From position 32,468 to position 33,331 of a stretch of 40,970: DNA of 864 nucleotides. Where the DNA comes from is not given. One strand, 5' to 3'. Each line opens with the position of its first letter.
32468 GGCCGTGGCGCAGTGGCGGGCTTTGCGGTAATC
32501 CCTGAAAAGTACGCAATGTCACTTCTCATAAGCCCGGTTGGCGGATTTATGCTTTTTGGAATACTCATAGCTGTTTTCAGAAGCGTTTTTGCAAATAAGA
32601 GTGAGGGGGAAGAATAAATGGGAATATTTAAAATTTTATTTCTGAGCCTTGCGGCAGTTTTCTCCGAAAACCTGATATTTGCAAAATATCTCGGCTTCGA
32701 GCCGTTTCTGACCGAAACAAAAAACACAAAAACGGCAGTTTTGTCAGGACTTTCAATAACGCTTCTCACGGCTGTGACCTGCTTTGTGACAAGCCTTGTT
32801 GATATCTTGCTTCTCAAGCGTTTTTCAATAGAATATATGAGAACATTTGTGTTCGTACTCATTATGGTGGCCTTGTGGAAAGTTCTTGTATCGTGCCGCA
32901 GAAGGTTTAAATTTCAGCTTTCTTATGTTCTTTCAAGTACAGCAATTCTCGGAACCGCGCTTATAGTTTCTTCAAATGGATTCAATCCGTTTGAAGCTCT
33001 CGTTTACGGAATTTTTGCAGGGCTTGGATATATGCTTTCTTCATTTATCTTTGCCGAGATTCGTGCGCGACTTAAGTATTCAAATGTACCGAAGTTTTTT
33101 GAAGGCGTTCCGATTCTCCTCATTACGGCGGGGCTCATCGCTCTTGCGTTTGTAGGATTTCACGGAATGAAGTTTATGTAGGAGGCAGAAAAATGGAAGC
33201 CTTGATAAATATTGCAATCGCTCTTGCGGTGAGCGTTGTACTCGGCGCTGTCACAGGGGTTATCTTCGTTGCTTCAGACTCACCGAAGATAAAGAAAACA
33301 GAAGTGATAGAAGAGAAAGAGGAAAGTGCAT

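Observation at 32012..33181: RnfE-like and RnfA-like subunits lack all four cysteines that canonically ligate the intramembrane [2Fe-2S] centre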

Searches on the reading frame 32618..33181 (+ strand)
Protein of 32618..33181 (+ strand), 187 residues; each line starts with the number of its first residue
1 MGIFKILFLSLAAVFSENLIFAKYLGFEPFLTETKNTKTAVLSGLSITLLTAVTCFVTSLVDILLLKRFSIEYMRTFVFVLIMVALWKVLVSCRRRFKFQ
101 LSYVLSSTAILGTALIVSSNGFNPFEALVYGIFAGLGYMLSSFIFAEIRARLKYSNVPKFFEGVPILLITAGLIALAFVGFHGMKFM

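Call 3: search_protein_families(library=pfam, proteins=[window:32618-33181:+], max_evalue=0.01)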
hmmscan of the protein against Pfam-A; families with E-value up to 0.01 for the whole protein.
window:32618-33181:+ (187 aa): 1 family
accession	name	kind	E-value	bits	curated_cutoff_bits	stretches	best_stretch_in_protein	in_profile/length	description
PF02508.19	Rnf-Nqr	-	1.7e-23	84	23.8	1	10-184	5-173/174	Rnf-Nqr subunit, membrane protein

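Call 4: search_protein_families(library=ncbifam, proteins=[window:32618-33181:+], max_evalue=0.01)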
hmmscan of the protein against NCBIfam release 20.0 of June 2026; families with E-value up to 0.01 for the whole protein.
window:32618-33181:+ (187 aa): 9 families
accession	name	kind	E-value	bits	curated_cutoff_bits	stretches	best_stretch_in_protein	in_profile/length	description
TIGR01943.1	rnfA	subfamily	3e-31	109.3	229.3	1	6-184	3-189/190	RnfABCDGE type electron transport complex subunit A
NF003481.0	PRK05151.1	equivalog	1.2e-26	94.1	240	1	6-184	4-190/193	electron transport complex subunit RsxA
TIGR01940.1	nqrE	equivalog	2.5e-23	83.5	247.55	1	8-185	5-200/200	NADH:ubiquinone reductase (Na(+)-transporting) subunit E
NF009108.0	PRK12456.1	equivalog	4.2e-19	69.4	398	1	9-185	8-198/199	Na(+)-translocating NADH-quinone reductase subunit E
NF041835.1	rnfA_Methano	equivalog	5.7e-18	66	300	1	8-182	8-190/195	Rnf electron transport complex subunit RnfA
NF002200.0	PRK01061.1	equivalog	5.5e-17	62.2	351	1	5-185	10-210/250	Na(+)-translocating NADH-quinone reductase subunit E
TIGR01939.1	nqrD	equivalog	6.6e-07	29.4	244.85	1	11-151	11-153/207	NADH:ubiquinone reductase (Na(+)-transporting) subunit D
NF006777.0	PRK09292.1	equivalog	0.00011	21.9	235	1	12-149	13-152/209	NADH:ubiquinone reductase (Na(+)-transporting) subunit D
TIGR01948.1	rnfE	subfamily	0.0032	17.1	213.4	1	13-150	7-146/196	RnfABCDGE type electron transport complex subunit E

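Call 6: search_solved_structures(query=window:32618-33181:+, max_evalue=0.001, show_alignments=4)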
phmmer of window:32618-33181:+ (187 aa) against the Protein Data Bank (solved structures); distinct sequences matched with E-value up to 0.001: 4.
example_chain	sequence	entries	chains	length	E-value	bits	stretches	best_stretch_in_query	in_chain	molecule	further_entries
9eri_A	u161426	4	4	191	4.7e-31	111.5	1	6-185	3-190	Na(+)-translocating ferredoxin:NAD(+) oxidoreductase complex subunit A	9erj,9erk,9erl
7zc6_A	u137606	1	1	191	1.1e-22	84.2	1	4-184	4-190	RnfA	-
8ahx_A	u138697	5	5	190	1.7e-17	67.4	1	6-184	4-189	Ion-translocating oxidoreductase complex subunit A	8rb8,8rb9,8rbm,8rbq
7xk3_E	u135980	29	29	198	9e-16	61.8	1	9-185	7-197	Na(+)-translocating NADH-quinone reductase subunit E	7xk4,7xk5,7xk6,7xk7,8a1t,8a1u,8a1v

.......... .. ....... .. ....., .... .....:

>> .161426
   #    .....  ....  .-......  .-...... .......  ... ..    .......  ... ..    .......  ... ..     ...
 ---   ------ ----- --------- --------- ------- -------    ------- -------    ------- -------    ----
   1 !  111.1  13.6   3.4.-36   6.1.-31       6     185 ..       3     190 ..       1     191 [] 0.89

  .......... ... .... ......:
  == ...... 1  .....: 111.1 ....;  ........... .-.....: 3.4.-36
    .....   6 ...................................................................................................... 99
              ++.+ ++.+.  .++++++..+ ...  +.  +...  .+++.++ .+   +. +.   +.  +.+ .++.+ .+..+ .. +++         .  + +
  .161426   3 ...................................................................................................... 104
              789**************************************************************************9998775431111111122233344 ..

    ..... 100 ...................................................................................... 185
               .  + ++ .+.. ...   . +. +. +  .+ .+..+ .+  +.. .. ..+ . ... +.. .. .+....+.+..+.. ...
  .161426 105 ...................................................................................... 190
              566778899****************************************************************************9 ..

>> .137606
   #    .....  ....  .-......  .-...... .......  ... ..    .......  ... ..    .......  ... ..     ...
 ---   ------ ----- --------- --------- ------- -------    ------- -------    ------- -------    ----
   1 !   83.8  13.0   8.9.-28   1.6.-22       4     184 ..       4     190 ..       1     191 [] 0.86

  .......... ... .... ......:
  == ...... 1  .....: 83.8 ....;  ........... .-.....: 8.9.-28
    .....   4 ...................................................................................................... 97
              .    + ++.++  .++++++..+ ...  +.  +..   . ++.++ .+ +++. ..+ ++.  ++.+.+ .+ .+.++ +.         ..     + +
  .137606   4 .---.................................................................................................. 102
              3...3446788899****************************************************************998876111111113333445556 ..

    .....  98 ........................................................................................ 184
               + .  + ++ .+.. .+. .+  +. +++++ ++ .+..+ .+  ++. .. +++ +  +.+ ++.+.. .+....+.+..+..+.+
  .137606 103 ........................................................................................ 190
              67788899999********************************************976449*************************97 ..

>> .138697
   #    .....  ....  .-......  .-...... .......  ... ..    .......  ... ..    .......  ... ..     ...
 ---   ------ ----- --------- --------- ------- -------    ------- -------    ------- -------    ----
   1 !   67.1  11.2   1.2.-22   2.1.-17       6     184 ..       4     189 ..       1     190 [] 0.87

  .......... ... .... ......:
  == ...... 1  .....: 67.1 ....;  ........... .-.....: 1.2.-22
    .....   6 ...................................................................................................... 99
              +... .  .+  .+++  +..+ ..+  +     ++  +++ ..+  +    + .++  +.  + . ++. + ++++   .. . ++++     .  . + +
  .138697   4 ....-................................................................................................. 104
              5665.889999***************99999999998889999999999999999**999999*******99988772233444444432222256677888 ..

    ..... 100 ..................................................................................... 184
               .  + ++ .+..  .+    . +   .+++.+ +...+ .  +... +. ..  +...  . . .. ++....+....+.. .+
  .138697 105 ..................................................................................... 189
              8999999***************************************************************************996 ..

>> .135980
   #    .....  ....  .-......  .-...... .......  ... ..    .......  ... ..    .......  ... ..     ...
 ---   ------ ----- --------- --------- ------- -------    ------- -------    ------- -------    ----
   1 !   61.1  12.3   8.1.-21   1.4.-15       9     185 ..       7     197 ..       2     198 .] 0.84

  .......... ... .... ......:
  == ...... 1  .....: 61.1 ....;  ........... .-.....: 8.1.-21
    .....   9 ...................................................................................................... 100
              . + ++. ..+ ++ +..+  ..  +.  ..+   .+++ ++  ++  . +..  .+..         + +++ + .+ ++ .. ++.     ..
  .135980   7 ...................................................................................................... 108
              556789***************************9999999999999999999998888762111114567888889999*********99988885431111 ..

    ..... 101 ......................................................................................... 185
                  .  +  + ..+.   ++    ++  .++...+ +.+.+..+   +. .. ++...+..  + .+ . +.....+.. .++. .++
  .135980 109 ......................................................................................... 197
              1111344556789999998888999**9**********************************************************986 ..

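Call 8: find_homologous_proteins(query=window:32618-33181:+, max_evalue=0.00001)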
Query window:32618-33181:+ (187 aa): 22 proteins with E <= 0.00001 among 824 candidates.
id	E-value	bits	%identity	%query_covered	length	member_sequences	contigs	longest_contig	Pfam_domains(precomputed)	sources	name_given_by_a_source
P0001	4.9e-109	380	100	100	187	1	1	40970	PF02508.20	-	-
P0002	4.7e-97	341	89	100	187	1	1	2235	PF02508.20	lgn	-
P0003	1.1e-88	314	79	100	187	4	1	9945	PF02508.20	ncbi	-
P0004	1.0e-69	252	65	100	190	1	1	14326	PF02508.20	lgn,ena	-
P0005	7.7e-69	249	64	100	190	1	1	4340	PF02508.20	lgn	-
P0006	7.5e-68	246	64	100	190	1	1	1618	PF02508.20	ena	-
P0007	1.9e-67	245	64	100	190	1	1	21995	PF02508.20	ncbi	-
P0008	3.0e-67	244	64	100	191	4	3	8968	PF02508.20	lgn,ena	-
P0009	7.9e-66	239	60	100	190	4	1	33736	PF02508.20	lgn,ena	-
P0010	1.1e-64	236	61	100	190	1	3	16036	PF02508.20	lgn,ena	-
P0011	1.1e-63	232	61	100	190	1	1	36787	PF02508.20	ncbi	-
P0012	4.8e-63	230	61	100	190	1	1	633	PF02508.20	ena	-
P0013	2.5e-62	228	65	100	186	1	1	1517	PF02508.20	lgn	-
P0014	8.4e-62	226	60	100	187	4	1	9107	PF02508.20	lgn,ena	-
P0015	5.2e-60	220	61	100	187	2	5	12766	PF02508.20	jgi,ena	-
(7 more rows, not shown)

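Call 10: find_encoding_contigs(protein=P0003, flank=10000, max_places=3)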
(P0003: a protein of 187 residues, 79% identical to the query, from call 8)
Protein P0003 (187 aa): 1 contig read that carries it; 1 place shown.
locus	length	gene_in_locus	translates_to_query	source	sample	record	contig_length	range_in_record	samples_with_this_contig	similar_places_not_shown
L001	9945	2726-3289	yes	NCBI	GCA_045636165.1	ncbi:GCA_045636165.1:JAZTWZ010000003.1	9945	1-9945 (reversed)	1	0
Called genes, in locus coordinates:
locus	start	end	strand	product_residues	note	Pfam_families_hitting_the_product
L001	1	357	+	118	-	?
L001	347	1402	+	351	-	PF03116:NQR2_RnfD_RnfE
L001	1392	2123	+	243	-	PF04205:FMN_bind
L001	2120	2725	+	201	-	PF02508:Rnf-Nqr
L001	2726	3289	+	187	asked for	PF02508:Rnf-Nqr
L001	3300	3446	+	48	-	-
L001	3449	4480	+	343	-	PF13200:DUF4015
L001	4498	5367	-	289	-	PF01522:Polysacc_deac_1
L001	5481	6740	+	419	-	PF00390:malic, PF03949:Malic_M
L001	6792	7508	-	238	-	PF00106:adh_short, PF01370:Epimerase, PF05368:NmrA (weak), PF08659:KR, PF23441:SDR (weak), PF13561:adh_short_C2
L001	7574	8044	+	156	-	PF04073:tRNA_edit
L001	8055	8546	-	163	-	-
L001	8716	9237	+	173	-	PF01510:Amidase_2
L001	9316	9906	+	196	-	PF12822:ECF_trnsprt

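Call 11: find_encoding_contigs(protein=P0011, flank=10000, max_places=3)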
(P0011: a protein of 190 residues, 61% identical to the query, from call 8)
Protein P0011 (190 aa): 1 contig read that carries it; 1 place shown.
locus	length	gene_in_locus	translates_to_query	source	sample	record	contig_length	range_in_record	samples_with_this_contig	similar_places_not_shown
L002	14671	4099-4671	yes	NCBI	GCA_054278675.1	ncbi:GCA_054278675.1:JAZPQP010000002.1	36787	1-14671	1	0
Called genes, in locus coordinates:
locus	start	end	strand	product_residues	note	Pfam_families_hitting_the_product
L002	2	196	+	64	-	?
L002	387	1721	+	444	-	PF13375:RnfC_N, PF01512:Complex1_51K, PF10531:SLBB, PF13187:Fer4_9 (faint), PF00037:Fer4 (faint), PF12797:Fer4_2 (faint), PF13237:Fer4_10, PF12838:Fer4_7, +4 more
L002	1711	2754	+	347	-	PF03116:NQR2_RnfD_RnfE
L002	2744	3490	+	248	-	PF04205:FMN_bind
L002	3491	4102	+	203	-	PF02508:Rnf-Nqr, PF02417:Chromate_transp (faint)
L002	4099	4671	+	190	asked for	PF02508:Rnf-Nqr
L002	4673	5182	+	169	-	PF12838:Fer4_7 (faint), PF13187:Fer4_9 (faint), PF13237:Fer4_10 (faint), PF14697:Fer4_21 (faint), PF25160:LdpA_Fe-S-bd (weak), PF00037:Fer4 (weak), PF12837:Fer4_6 (weak)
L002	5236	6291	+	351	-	PF13200:DUF4015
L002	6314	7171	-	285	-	PF01522:Polysacc_deac_1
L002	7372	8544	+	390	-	PF00390:malic, PF03949:Malic_M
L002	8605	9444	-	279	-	PF02645:DegV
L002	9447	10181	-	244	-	PF01643:Acyl-ACP_TE, PF20791:Acyl-ACP_TE_C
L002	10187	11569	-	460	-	PF00171:Aldedh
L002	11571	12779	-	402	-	PF00465:Fe-ADH, PF13685:Fe-ADH_2, PF25137:ADH_Fe_C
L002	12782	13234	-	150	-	PF13601:HTH_34 (faint), PF01978:TrmB (weak), PF01047:MarR (weak), PF12802:MarR_2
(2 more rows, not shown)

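Call 17: find_related_loci(query=A2, collection=genome_contigs, flank=10000)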
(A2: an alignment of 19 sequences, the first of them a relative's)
Query A2 (187 aa) in genome_contigs; peptide patterns used: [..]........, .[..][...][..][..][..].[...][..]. (x = any residue, [..] = any of these).
169 stretches matched a pattern; 7 encode a relative of the query (tblastn E <= 1e-3); 7 distinct loci.
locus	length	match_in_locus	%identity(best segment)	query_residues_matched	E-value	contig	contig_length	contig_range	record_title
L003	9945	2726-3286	79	1-187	4e-98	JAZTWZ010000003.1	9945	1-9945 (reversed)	MAG: Eubacteriales bacterium isolate T1900045331_YK20190020.MAGScoT_cleanbin_000039 SGB_6530_k141_320940, whole genome s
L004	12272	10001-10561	61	1-187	2e-75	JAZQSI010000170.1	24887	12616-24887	MAG: Eubacteriales bacterium isolate T1900045209_TC20190205.MAGScoT_cleanbin_000010 SGB_5344_k141_307251, whole genome s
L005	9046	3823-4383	58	1-187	3e-68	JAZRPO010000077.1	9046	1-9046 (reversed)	MAG: Eubacteriales bacterium isolate T1900045376_YK20190066.MAGScoT_cleanbin_000002 SGB_6872_k141_1584693, whole genome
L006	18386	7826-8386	49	1-187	7e-58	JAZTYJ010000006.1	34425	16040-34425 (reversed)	MAG: Eubacteriales bacterium isolate T1900045327_YK20190016.MAGScoT_cleanbin_000010 SGB_6467_k141_4500039, whole genome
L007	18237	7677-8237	55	1-187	3e-64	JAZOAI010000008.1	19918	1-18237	MAG: Eubacteriales bacterium isolate T1900044764_TS20190230.MAGScoT_cleanbin_000001 SGB_2388_k141_2736679, whole genome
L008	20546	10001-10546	33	3-184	3e-18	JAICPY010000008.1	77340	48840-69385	MAG: Steroidobacter sp. isolate TY_HY_2_bin.4 k141_1527009_length_77340_cov_21.0595, whole genome shotgun sequence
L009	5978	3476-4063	29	3-185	7e-9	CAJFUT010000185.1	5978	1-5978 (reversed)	uncultured Angelakisella sp. isolate Coassembly_mag_472 genome assembly, contig: MAGpy_11413_min2k_bin_472_fak87_856932,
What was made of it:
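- Tried and rejected: It found only five MAGs of the clade, all labelled 'Eubacteriales bacterium' (call 17).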

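Call 27: search_protein_representatives(alignment_id=A2)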
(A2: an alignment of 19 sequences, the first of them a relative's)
Query: 19 sequences, 187 profile positions. Proteins with E-value up to 0.001 (for the whole library): 3805; up to 1e-10: 1251; up to 1e-30: 18. The best 150 are listed.
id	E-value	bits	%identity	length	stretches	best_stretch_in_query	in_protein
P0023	1.6e-56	207.8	-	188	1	1-181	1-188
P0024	9.7e-51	188.9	-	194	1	1-187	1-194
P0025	1.3e-43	165.6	-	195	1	1-186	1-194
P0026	5.5e-41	157.1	-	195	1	1-187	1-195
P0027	4.0e-39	151.0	-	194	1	4-185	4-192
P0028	1.2e-35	139.6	-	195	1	1-186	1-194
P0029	7.0e-35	137.2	-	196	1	8-185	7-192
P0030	1.7e-34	135.9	-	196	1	1-186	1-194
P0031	1.7e-34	135.9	-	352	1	1-186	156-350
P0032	7.4e-33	130.6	-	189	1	5-186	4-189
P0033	1.1e-32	130.0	-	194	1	1-184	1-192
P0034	1.8e-32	129.3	-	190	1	5-186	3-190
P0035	1.1e-31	126.8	-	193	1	6-187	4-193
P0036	1.5e-31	126.3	-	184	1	5-185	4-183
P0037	5.3e-31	124.5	-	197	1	5-186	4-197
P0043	2.8e-30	122.2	-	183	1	7-184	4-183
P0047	6.4e-30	121.0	-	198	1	3-186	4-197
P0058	2.0e-28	116.1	-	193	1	5-184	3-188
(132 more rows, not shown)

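Call 30: list_cluster_members(proteins=[P0023, P0024, P0025, P0026, P0028, P0030, P0034, P0043, P0047, P0058])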
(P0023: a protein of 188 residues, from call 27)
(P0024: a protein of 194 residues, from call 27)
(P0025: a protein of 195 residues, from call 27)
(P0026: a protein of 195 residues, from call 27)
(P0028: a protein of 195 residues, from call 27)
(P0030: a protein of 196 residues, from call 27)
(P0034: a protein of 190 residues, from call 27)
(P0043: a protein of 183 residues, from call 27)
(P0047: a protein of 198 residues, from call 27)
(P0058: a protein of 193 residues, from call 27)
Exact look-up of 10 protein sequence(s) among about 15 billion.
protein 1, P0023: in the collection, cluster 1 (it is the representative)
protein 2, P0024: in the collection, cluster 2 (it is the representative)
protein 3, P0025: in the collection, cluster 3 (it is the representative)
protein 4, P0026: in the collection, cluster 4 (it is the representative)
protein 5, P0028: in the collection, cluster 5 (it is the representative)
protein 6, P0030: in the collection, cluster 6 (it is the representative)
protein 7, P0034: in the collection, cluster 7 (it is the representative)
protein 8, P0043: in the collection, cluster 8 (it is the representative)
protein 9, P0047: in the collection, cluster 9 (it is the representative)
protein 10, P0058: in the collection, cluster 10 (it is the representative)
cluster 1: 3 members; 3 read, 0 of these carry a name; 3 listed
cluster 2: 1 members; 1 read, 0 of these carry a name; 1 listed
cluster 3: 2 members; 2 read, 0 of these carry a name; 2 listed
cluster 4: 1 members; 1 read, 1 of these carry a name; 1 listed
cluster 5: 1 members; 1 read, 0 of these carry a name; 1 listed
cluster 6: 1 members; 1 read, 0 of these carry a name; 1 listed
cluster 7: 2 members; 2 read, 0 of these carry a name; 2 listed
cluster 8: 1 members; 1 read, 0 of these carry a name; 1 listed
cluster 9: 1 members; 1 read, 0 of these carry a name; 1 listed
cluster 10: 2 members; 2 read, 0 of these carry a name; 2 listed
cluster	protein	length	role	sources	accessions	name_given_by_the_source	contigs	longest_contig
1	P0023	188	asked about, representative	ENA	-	-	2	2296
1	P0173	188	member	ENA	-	-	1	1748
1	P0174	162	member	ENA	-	-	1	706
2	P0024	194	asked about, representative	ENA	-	-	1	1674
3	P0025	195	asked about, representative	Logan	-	-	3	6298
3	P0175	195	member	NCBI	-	-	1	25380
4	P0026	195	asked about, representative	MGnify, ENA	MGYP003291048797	CR=1 FL=1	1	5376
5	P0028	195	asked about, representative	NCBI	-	-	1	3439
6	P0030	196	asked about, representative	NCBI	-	-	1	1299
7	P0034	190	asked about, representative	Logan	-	-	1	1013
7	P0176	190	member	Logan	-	-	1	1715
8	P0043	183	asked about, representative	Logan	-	-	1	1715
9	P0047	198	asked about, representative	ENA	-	-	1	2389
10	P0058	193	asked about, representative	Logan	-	-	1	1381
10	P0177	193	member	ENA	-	-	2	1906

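Call 31: find_encoding_contigs(protein=P0175, flank=10000, max_places=2)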
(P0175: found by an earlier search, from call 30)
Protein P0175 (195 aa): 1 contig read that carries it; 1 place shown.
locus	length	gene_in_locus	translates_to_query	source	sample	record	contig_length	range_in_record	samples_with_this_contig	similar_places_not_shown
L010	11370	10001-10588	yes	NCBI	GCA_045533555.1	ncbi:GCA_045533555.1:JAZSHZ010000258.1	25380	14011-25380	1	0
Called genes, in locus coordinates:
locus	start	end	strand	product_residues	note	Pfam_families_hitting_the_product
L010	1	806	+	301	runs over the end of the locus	PF00126:HTH_1, PF03466:LysR_substrate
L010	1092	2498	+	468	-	PF01235:Na_Ala_symp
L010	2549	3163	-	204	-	PF00436:SSB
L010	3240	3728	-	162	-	-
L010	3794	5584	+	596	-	PF08439:Peptidase_M3_N, PF01432:Peptidase_M3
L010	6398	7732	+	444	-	PF13375:RnfC_N, PF01512:Complex1_51K, PF10531:SLBB, PF00037:Fer4 (faint), PF12797:Fer4_2 (faint), PF13183:Fer4_8 (faint), PF13237:Fer4_10 (weak), PF12838:Fer4_7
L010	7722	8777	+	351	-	PF03116:NQR2_RnfD_RnfE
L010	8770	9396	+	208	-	PF04205:FMN_bind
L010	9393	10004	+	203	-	PF02508:Rnf-Nqr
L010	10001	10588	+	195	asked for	PF02508:Rnf-Nqr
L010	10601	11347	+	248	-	PF13187:Fer4_9 (weak), PF12838:Fer4_7 (weak), PF13237:Fer4_10 (weak), PF25160:LdpA_Fe-S-bd (weak), PF00037:Fer4 (weak), PF12837:Fer4_6 (weak), PF13237:Fer4_10 (weak), PF12838:Fer4_7, +10 more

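Call 52: find_encoding_contigs(protein=P0002, flank=3000, max_places=1)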
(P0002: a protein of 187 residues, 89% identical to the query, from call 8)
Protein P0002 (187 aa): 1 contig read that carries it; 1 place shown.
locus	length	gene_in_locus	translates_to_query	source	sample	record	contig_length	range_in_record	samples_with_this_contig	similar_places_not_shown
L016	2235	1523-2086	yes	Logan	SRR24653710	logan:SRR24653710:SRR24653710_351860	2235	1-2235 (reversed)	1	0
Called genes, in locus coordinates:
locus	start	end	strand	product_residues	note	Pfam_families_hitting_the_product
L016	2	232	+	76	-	?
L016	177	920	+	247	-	PF04205:FMN_bind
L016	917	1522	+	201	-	PF02508:Rnf-Nqr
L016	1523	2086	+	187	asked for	PF02508:Rnf-Nqr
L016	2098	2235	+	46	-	?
